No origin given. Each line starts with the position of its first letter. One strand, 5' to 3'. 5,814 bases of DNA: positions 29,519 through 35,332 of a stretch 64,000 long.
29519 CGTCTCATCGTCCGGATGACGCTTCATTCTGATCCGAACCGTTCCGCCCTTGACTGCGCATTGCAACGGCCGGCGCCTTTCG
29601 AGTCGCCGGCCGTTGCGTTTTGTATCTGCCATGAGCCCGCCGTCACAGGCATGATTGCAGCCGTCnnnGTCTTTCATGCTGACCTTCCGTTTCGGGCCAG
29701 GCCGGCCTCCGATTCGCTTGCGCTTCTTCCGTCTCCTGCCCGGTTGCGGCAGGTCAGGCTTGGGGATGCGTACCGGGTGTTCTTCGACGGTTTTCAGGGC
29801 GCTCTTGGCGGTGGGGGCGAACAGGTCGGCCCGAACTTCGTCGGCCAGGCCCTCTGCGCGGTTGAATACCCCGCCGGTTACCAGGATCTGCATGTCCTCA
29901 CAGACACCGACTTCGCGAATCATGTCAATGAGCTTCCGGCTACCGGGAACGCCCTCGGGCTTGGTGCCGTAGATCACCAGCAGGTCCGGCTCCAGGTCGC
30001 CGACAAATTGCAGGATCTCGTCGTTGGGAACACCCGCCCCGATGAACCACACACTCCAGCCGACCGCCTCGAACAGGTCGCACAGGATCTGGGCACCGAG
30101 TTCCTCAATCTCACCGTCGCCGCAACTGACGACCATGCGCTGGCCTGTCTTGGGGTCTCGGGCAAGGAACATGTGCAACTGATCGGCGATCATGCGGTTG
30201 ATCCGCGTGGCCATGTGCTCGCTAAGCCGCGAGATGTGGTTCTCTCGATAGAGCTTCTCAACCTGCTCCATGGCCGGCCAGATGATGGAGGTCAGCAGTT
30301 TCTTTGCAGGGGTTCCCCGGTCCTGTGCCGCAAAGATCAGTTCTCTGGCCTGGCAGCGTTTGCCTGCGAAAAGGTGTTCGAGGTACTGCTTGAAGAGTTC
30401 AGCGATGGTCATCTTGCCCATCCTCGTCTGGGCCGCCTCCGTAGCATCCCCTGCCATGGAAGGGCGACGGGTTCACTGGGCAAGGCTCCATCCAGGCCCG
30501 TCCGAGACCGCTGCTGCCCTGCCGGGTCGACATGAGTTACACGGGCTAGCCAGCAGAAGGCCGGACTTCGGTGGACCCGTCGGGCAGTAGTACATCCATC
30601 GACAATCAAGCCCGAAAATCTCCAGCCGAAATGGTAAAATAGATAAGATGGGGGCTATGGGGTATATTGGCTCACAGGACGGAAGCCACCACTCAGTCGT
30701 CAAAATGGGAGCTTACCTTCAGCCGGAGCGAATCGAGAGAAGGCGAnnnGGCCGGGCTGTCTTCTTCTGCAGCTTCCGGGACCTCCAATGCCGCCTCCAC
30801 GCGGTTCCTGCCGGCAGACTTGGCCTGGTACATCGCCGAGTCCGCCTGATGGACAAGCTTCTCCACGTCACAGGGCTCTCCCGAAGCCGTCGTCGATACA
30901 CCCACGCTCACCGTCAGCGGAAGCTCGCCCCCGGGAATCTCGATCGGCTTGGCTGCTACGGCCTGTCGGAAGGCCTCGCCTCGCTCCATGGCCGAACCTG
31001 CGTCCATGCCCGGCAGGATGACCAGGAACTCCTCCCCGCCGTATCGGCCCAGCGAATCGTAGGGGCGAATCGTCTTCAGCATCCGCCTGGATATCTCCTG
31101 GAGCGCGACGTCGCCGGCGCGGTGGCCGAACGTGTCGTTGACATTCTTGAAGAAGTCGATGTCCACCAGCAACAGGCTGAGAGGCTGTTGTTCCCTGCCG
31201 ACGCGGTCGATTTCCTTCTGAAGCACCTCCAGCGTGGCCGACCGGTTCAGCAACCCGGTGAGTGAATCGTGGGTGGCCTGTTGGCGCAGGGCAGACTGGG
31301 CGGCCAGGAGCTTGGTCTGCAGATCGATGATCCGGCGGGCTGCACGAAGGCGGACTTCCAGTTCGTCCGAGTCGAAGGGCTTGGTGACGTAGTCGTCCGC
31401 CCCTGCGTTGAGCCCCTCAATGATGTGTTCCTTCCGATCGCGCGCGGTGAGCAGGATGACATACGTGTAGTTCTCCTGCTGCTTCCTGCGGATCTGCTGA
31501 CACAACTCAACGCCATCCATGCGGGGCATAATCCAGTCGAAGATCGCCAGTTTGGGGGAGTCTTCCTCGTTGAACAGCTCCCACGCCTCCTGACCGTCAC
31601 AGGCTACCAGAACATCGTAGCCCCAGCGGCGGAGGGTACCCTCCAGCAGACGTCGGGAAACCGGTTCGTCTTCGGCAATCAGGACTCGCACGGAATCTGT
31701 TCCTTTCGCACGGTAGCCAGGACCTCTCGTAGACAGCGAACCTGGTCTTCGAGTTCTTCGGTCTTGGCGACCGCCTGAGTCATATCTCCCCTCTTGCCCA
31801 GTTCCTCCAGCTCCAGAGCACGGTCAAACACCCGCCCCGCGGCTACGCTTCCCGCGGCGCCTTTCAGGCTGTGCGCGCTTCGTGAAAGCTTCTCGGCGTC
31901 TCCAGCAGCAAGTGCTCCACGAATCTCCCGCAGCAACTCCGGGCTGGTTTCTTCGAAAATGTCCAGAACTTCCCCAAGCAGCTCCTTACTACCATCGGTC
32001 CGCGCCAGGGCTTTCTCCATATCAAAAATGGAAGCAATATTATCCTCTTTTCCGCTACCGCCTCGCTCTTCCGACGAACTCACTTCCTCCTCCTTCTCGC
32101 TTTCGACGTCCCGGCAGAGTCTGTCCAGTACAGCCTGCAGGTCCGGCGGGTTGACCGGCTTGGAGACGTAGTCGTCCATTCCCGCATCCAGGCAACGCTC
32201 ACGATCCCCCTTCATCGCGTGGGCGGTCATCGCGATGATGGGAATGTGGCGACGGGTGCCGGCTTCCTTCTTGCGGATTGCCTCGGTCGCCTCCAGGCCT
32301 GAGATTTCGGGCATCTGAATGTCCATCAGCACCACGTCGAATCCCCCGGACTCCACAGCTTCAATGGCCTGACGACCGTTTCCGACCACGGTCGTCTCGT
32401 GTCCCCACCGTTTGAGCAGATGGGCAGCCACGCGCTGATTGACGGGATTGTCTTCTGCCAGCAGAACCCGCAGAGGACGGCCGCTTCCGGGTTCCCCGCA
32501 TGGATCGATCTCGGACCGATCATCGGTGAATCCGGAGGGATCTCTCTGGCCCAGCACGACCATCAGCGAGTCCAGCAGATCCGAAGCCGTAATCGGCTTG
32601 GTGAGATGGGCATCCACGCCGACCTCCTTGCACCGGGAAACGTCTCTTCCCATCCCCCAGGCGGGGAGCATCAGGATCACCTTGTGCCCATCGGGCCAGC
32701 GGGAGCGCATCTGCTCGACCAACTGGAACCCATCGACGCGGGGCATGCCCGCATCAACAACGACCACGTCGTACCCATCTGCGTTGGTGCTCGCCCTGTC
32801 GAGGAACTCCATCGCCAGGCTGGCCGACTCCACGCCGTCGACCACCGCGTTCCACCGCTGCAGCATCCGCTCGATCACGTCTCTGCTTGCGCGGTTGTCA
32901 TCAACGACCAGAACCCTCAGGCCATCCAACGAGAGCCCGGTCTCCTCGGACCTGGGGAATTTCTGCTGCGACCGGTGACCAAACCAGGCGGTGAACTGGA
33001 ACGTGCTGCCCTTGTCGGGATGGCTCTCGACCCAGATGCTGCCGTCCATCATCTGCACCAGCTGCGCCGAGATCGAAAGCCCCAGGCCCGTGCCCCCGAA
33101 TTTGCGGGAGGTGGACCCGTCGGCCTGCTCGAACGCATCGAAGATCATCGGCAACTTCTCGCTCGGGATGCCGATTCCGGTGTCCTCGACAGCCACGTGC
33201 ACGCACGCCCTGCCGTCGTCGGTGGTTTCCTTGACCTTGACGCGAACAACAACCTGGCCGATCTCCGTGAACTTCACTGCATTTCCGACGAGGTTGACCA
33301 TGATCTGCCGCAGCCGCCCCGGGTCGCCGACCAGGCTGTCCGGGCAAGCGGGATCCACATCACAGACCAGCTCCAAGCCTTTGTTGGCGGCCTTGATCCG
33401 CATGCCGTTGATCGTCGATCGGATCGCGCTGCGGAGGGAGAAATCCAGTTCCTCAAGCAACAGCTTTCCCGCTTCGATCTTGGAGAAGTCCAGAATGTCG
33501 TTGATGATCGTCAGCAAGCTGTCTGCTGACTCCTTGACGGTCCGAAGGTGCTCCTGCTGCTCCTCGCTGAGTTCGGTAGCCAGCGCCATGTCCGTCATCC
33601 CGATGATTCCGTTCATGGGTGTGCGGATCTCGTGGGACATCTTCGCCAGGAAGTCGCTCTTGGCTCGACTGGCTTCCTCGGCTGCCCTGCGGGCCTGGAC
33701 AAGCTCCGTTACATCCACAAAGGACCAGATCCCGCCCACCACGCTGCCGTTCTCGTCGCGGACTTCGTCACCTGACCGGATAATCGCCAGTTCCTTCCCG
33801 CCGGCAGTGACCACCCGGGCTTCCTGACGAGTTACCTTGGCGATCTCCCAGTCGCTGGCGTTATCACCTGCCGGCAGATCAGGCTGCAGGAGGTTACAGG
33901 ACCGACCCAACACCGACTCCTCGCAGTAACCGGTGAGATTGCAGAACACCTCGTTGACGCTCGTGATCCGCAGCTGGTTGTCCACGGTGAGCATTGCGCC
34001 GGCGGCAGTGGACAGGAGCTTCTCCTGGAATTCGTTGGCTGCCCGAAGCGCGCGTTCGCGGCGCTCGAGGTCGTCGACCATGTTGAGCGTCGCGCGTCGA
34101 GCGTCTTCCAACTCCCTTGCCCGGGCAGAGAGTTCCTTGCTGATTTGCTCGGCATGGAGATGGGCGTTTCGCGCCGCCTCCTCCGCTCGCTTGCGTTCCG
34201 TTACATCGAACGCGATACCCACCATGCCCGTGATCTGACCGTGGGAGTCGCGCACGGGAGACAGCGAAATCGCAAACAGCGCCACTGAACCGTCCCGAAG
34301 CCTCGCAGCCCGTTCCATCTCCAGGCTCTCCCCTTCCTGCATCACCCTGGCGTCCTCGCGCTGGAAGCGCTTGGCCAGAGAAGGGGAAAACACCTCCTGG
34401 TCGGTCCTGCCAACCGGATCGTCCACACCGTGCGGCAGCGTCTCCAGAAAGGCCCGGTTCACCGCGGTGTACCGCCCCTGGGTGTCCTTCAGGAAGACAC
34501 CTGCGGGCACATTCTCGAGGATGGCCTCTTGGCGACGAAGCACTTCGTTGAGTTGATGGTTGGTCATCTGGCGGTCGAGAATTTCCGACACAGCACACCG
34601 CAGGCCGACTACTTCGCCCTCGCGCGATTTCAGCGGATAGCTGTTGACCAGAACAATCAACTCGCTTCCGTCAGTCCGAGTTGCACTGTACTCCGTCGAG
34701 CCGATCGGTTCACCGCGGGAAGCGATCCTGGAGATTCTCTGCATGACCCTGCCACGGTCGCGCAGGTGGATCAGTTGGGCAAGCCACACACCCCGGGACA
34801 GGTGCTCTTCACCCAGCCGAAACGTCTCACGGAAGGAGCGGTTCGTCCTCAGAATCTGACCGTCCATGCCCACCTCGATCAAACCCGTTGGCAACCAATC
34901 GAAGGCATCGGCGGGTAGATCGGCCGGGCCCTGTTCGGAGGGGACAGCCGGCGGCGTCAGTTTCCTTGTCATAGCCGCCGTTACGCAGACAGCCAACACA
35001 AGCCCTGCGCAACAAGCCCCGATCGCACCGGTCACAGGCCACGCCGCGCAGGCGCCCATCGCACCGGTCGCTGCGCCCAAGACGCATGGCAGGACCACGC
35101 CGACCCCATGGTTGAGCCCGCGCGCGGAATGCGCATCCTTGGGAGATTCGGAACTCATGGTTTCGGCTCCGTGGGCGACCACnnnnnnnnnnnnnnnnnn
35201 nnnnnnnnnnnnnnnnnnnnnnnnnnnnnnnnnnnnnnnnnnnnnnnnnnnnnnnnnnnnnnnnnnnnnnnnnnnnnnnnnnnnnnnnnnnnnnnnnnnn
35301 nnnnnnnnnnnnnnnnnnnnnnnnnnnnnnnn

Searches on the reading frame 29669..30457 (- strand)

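Call 59: search_protein_families(library=pfam, proteins=[window:29669-30457:-], max_evalue=0.0001)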
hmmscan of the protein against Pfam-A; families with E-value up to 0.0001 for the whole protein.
window:29669-30457:- (263 aa): 2 families
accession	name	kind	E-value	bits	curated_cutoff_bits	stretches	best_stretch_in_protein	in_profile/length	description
PF02310.24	B12-binding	-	1.5e-08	34.9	32.1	1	108-209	3-104/121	B12 binding domain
PF02607.22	B12-binding_2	-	2.8e-08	34.3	23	1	22-92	2-71/74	B12 binding domain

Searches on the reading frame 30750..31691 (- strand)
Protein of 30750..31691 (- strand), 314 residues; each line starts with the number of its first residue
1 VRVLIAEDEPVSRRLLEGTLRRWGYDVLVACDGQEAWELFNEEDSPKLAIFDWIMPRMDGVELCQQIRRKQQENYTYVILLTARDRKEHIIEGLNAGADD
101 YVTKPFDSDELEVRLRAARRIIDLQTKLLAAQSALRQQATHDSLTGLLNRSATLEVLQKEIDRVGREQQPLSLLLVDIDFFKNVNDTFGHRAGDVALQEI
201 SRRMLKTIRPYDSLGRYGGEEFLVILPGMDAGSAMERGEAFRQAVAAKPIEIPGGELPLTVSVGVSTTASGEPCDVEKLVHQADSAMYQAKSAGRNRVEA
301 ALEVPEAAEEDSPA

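Call 59: search_protein_families(library=pfam, proteins=[window:30750-31691:-], max_evalue=0.0001)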
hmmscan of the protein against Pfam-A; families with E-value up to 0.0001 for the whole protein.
window:30750-31691:- (314 aa): 2 families
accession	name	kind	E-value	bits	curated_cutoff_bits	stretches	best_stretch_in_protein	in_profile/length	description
PF00990.26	GGDEF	-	8.7e-46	156.1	23.8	1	139-297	1-161/161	Diguanylate cyclase, GGDEF domain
PF00072.30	Response_reg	-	4.4e-29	101.3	30.2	1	3-115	1-110/111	Response regulator receiver domain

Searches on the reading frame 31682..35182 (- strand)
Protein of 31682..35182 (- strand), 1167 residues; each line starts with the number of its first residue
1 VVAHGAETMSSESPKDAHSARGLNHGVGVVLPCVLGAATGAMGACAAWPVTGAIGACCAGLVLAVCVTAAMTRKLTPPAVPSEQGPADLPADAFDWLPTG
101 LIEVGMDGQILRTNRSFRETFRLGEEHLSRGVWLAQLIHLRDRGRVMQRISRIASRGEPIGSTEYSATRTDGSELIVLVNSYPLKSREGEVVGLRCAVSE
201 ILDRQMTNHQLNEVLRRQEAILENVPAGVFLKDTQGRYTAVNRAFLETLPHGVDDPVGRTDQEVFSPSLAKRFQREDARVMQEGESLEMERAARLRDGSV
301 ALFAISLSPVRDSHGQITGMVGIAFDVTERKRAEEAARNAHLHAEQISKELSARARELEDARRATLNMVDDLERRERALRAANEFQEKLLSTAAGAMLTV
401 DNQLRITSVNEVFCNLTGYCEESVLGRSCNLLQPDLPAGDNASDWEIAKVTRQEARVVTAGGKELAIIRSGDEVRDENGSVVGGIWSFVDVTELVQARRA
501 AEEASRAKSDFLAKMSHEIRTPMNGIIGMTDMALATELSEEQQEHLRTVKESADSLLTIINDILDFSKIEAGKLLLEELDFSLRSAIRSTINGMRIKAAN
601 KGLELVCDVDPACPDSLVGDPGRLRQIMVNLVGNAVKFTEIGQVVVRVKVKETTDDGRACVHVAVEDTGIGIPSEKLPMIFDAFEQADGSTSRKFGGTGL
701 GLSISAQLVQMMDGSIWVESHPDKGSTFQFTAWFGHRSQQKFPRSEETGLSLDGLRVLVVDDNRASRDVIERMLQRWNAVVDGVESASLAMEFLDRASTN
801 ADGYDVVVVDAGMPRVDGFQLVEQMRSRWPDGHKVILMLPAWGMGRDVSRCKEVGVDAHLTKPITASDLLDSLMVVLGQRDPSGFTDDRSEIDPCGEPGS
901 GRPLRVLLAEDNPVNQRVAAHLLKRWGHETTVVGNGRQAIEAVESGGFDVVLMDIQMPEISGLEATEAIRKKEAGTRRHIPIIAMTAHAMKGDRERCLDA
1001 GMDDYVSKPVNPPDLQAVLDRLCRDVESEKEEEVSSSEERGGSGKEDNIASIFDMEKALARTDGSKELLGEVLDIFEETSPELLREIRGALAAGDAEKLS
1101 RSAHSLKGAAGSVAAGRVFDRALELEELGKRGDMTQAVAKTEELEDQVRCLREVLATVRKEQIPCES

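Call 59: search_protein_families(library=pfam, proteins=[window:31682-35182:-], max_evalue=0.0001)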
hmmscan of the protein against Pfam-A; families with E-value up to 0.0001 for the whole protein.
window:31682-35182:- (1167 aa): 10 families
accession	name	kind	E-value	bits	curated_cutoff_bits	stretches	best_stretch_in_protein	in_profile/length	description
PF00072.30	Response_reg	-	6.4e-50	168.4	30.2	2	906-1019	1-110/111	Response regulator receiver domain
PF08448.16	PAS_4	-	7.8e-42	142.4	23.1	3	222-332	1-110/110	PAS fold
PF02518.31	HATPase_c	-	8.6e-31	107.1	26.4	1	619-731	1-106/111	Histidine kinase-, DNA gyrase B-, and HSP90-like ATPase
PF13426.13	PAS_9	-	1.9e-27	96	27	3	226-329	1-103/103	PAS domain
PF00512.31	HisKA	-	8.2e-23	80.7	26.9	1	507-572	1-66/66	His Kinase A (phospho-acceptor) domain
PF00989.32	PAS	-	2.7e-22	79.3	22.6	1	219-326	4-112/113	PAS fold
PF13188.13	PAS_8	-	2.9e-16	59.1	21.8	1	217-249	2-34/65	PAS domain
PF08447.18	PAS_3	-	6e-16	58.9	25.6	1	115-196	6-87/89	PAS fold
PF01627.28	Hpt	-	2.4e-14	53.7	24.6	1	1071-1149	1-79/84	Hpt domain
PF12860.13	PAS_7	-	1.2e-06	29.1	27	0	97-147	4-55/115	PAS fold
